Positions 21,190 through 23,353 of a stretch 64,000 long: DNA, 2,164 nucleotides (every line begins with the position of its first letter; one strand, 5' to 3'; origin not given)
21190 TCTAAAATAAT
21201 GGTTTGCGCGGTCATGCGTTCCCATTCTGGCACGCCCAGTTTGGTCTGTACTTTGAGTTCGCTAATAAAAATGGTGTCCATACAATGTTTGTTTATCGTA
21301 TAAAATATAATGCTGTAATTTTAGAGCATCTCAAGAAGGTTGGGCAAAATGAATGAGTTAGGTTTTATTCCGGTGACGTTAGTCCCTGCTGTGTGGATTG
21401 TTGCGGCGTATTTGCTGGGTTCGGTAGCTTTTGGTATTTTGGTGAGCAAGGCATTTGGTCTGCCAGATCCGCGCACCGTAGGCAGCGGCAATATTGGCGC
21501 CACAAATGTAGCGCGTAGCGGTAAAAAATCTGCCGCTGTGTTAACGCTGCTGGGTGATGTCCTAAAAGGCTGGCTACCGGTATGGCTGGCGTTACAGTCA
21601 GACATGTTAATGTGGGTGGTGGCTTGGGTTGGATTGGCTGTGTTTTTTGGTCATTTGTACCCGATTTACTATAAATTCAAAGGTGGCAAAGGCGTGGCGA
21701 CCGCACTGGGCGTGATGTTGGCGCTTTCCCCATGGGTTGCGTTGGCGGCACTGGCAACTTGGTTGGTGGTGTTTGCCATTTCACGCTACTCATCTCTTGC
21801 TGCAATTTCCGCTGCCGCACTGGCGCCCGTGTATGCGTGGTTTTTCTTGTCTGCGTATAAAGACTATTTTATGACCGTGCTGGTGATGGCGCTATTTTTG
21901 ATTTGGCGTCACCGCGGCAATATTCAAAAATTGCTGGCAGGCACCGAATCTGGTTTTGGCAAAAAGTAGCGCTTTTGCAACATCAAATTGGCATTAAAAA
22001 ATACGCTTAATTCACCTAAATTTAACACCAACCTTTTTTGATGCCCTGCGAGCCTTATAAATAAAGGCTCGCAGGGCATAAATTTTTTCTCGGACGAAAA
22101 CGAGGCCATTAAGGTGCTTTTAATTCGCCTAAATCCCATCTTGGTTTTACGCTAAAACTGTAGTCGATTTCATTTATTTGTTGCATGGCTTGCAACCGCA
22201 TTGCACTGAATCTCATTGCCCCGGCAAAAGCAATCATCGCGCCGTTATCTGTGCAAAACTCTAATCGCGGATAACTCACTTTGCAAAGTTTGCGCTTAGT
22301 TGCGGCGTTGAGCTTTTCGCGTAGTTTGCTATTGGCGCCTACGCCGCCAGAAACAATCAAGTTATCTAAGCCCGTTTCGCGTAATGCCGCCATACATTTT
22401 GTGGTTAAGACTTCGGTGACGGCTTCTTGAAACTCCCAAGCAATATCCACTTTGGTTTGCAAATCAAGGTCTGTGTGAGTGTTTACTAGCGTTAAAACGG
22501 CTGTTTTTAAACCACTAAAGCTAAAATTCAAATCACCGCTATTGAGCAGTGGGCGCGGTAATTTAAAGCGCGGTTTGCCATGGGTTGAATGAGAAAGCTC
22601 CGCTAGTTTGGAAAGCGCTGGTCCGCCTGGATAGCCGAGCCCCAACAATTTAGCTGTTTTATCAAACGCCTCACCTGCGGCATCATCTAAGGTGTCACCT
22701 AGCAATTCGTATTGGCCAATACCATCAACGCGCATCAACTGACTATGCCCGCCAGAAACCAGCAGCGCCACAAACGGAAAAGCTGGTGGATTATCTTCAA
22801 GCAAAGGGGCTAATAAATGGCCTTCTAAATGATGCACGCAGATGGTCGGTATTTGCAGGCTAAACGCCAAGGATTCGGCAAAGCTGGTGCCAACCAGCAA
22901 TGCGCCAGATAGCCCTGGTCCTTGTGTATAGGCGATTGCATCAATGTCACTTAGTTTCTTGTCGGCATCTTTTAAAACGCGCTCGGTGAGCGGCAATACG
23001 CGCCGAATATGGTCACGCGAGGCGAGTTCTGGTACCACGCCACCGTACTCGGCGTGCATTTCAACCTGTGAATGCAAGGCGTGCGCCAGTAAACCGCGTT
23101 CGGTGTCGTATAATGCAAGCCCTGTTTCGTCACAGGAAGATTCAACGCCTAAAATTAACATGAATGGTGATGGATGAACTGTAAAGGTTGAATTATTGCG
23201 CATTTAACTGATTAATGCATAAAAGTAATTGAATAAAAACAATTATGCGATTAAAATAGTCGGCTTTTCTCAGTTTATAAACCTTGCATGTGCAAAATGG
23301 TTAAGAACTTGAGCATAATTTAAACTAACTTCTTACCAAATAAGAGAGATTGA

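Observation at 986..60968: Ten copies of a 64-bp structured intergenic repeat (T-run, 14-bp-stem hairpin, T-run)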

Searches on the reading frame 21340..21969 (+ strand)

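Call 20: search_protein_families(library=ncbifam, proteins=[window:21340-21969:+], max_evalue=0.00001)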
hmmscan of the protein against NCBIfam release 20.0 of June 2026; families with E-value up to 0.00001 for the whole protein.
window:21340-21969:+ (209 aa): 8 families
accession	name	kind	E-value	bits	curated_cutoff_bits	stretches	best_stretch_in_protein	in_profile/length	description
TIGR00023.1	TIGR00023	equivalog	4.9e-58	196.2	137.2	1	14-204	3-191/196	glycerol-3-phosphate 1-O-acyltransferase PlsY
NF010993.0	PRK14417.1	equivalog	3.6e-27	95.4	249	1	18-189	7-180/232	membrane protein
NF010976.0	PRK14399.1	equivalog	8.3e-21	75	419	1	20-170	15-171/258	membrane protein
NF010978.0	PRK14401.1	equivalog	1.6e-20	73.7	163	1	17-150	3-131/187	membrane protein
NF010987.0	PRK14411.1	equivalog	1.9e-20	73.6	243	1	20-202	7-186/204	membrane protein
NF001254.0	PRK00220.2-1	equivalog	2.3e-20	73.4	199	1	18-184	8-174/182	glycerol-3-phosphate 1-O-acyltransferase PlsY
NF010990.0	PRK14414.1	equivalog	2e-18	66.8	261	1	17-187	8-179/210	glycerol-3-phosphate acyltransferase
NF010992.0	PRK14416.1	equivalog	3.2e-15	56.7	222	1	21-188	4-174/207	membrane protein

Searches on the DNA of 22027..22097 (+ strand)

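Call 73: search_dna_similar(query=window:22027-22097:+, collection=plasmids, mode=distant, max_evalue=0.01, max_rows=10)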
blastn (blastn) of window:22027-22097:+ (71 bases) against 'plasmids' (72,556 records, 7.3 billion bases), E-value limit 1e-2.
No match.

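Call 74: search_dna_similar(query=window:22027-22097:+, collection=phages, mode=distant, max_evalue=0.01, max_rows=10)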
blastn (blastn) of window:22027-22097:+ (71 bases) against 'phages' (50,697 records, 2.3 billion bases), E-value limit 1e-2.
No match.

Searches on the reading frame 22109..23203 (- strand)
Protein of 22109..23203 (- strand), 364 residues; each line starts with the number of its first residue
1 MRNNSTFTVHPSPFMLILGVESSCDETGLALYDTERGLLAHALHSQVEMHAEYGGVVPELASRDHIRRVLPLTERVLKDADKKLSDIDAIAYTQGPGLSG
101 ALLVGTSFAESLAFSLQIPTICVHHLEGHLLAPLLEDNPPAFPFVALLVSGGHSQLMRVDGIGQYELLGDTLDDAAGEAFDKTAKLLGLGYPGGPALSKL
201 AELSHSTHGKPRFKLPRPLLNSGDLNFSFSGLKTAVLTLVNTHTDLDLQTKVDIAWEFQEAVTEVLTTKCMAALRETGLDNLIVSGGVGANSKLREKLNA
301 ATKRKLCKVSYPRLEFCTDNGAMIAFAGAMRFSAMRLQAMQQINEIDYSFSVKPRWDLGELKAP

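Call 20: search_protein_families(library=ncbifam, proteins=[window:22109-23203:-], max_evalue=0.00001)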
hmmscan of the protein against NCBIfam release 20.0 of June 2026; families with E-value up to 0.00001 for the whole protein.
window:22109-23203:- (364 aa): 6 families
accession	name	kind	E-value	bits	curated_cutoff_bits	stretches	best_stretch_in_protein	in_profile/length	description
TIGR03723.1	T6A_TsaD_YgjD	equivalog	1.5e-128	428.4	296.1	1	17-332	1-313/314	tRNA (adenosine(37)-N6)-threonylcarbamoyltransferase complex transferase subunit TsaD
TIGR00329.1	gcp_kae1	subfamily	6.2e-113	377.1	207.8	1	18-325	1-305/305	tRNA (adenosine(37)-N6)-threonylcarbamoyltransferase complex transferase subunit TsaD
TIGR03722.2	arch_KAE1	equivalog_domain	2.6e-57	194.3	375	1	17-340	1-305/323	KEOPS complex N(6)-L-threonylcarbamoyladenine synthase Kae1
NF007174.0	PRK09605.1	equivalog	3.5e-54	184.2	447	1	15-342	1-309/535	bifunctional N(6)-L-threonylcarbamoyladenine synthase/serine/threonine protein kinase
TIGR03725.1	T6A_YeaZ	equivalog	2.6e-11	43.9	69.3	1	17-127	1-95/212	tRNA (adenosine(37)-N6)-threonylcarbamoyltransferase complex dimerization subunit type 1 TsaB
TIGR00143.1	hypF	equivalog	6e-06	24.7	466.1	0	243-322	653-732/741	carbamoyltransferase HypF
